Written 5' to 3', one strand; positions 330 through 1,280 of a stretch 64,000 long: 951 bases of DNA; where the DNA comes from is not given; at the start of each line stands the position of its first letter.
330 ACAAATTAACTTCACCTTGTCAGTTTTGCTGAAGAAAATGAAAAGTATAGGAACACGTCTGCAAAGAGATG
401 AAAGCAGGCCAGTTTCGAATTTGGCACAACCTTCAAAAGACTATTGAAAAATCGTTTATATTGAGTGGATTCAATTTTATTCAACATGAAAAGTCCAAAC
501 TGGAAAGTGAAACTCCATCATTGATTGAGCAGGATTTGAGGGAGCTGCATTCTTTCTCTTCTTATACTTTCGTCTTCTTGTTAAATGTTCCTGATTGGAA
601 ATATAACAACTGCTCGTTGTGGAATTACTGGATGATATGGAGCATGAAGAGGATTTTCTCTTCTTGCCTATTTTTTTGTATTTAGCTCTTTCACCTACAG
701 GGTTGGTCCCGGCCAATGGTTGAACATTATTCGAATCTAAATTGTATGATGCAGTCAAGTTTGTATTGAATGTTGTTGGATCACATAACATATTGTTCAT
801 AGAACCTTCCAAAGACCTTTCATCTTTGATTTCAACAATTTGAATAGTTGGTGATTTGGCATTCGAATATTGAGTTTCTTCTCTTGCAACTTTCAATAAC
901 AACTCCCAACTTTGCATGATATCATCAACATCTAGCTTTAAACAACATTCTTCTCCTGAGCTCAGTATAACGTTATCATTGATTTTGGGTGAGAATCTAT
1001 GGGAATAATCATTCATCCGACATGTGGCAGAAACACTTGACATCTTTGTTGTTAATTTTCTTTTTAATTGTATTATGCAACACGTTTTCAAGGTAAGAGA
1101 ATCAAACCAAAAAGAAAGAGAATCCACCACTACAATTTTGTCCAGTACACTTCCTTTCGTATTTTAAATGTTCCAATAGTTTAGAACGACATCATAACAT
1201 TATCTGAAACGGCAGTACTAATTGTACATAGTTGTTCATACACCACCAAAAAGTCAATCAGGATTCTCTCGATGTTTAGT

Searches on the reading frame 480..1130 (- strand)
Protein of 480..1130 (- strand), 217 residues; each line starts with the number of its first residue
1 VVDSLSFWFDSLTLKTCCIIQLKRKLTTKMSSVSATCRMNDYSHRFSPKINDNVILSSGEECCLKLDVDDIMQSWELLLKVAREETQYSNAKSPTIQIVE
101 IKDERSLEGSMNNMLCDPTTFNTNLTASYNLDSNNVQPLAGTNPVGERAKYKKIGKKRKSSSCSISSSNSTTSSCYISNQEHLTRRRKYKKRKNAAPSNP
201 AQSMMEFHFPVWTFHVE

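Call 58: search_protein_families(library=pfam, proteins=[window:480-1130:-], max_evalue=0.001)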
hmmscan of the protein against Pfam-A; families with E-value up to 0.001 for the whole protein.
window:480-1130:- (217 aa): 1 family
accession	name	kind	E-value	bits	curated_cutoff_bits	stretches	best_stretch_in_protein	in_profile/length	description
PF10500.14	SR-25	-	0.00081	19.5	40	0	142-193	44-95/226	Nuclear RNA-splicing-associated protein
